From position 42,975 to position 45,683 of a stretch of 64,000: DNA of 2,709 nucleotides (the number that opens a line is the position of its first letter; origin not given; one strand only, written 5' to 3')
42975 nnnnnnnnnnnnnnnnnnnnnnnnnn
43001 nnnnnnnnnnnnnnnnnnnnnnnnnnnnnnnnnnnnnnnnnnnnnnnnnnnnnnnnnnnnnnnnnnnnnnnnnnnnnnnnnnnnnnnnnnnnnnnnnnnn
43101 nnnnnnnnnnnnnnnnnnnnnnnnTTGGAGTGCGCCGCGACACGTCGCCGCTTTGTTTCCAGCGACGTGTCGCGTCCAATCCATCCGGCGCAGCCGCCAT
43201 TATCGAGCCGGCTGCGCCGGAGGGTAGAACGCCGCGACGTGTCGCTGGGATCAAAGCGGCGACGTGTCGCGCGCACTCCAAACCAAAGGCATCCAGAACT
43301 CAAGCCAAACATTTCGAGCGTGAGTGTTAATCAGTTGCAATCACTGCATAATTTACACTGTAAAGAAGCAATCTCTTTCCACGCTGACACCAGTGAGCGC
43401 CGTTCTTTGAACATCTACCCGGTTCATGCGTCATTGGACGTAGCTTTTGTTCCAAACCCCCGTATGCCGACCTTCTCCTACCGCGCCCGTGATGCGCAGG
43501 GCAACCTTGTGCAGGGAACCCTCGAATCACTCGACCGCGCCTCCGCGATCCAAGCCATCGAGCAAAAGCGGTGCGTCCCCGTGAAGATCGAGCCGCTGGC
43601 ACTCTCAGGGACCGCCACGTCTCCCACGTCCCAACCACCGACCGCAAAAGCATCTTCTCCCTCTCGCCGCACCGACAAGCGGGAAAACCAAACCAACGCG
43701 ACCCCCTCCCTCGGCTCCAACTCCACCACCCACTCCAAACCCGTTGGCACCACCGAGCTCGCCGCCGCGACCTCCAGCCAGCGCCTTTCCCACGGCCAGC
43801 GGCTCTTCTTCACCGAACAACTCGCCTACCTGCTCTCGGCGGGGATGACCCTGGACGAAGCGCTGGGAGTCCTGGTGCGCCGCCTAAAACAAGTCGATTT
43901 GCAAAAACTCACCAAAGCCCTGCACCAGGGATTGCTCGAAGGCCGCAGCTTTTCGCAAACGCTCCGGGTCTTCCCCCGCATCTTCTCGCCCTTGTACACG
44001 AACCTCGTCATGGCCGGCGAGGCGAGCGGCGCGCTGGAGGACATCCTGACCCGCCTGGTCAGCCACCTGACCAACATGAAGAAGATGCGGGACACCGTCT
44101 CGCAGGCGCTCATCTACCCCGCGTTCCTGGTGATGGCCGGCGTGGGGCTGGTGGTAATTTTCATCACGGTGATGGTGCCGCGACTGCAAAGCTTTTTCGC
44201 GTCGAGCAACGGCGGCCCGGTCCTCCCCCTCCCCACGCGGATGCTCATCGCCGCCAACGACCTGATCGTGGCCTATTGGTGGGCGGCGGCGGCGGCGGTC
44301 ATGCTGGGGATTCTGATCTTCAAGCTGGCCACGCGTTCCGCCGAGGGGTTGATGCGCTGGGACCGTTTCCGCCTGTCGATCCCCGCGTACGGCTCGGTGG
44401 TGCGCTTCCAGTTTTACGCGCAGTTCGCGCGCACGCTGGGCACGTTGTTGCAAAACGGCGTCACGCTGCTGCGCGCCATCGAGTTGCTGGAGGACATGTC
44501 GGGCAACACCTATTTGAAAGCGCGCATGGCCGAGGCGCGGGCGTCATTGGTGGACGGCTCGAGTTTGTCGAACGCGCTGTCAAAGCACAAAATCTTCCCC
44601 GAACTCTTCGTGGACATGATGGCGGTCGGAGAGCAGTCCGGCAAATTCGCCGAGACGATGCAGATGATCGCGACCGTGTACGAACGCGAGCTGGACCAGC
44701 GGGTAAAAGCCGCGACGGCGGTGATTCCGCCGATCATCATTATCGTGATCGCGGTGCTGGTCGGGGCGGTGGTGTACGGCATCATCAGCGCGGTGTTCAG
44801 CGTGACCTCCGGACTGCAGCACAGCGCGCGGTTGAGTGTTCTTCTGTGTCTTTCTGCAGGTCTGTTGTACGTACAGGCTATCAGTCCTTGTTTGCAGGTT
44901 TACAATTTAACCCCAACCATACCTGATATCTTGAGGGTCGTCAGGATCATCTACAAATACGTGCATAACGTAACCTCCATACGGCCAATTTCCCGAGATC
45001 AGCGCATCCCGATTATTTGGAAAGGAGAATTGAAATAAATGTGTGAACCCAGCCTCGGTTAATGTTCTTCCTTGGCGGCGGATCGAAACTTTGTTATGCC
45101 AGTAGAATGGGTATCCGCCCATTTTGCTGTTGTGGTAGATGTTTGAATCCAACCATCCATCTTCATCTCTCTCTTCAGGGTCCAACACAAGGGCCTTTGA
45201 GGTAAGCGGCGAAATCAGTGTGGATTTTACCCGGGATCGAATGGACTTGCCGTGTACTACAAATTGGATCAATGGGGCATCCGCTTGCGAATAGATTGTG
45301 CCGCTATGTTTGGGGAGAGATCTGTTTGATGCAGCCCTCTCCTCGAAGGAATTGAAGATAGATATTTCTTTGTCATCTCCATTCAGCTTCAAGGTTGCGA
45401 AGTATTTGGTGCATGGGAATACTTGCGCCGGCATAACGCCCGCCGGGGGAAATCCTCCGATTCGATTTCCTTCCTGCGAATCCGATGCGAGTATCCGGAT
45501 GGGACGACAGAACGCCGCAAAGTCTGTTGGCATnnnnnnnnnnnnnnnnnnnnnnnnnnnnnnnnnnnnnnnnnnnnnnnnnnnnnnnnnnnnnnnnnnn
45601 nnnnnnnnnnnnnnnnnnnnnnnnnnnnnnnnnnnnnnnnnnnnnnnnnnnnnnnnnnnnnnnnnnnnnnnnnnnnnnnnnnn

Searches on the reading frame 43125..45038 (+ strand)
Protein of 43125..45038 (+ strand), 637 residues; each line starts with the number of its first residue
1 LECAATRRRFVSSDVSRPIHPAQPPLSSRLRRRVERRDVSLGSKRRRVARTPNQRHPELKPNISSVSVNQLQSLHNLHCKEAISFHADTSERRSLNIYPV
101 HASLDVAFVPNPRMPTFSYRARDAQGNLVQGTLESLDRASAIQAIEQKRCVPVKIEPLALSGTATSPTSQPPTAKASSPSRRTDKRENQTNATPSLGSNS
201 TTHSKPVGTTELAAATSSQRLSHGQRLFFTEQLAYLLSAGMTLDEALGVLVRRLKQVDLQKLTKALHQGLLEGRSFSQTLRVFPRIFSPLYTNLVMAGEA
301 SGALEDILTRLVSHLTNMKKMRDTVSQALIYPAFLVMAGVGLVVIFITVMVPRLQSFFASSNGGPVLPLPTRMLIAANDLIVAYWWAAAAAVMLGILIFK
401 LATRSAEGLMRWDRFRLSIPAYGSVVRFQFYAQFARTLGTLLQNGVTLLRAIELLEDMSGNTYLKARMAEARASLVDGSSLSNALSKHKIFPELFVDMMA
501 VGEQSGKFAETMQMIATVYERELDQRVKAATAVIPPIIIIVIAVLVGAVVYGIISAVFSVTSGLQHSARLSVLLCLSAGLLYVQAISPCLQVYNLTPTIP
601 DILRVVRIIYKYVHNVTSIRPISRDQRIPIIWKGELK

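Call 71: search_protein_families(library=pfam, max_evalue=0.001, proteins=[window:43125-45038:+])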
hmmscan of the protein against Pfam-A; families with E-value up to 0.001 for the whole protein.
window:43125-45038:+ (637 aa): 1 family
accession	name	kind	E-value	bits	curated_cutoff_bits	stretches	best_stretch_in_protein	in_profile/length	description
PF00482.28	T2SSF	-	3.6e-53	179.2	25.2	2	434-554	1-123/125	Type II secretion system (T2SS), protein F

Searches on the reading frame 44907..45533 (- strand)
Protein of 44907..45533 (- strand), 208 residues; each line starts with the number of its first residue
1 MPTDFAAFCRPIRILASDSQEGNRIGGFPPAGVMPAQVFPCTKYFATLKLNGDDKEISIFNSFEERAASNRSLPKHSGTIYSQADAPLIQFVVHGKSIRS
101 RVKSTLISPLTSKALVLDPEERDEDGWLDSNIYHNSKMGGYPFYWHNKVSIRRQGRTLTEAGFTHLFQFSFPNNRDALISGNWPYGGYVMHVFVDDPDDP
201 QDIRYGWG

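Call 8: search_protein_families(library=pfam, max_evalue=0.01, proteins=[window:44907-45533:-])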
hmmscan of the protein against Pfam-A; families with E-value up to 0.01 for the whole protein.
window:44907-45533:- (208 aa): 0 families

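Call 12: search_protein_families(library=pfam, max_evalue=10, proteins=[window:44907-45533:-])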
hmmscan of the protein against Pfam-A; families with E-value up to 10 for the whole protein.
window:44907-45533:- (208 aa): 0 families

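Call 57: list_cluster_members(proteins=[P0001, window:44907-45533:-, window:46647-47090:-, window:54414-54860:-, window:48779-49219:-, window:56207-56725:-, window:57813-58355:-])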
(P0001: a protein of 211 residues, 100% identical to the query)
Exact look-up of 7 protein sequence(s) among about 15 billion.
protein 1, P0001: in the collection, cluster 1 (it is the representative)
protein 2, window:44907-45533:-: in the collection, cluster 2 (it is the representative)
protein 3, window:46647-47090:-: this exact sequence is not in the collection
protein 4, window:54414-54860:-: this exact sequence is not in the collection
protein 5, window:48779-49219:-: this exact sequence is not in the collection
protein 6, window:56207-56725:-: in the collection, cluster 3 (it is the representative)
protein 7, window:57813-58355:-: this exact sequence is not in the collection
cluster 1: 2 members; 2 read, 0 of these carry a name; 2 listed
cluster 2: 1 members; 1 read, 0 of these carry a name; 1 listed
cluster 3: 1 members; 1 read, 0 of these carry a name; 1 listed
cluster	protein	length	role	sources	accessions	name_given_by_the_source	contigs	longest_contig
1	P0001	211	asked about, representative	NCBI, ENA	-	-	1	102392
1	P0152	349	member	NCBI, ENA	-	-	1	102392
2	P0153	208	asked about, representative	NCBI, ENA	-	-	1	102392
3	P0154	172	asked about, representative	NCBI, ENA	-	-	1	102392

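Call 92: search_protein_families(library=ncbifam, max_evalue=0.1, proteins=[window:44907-45533:-])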
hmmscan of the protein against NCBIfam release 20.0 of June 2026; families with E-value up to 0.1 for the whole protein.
window:44907-45533:- (208 aa): 0 families
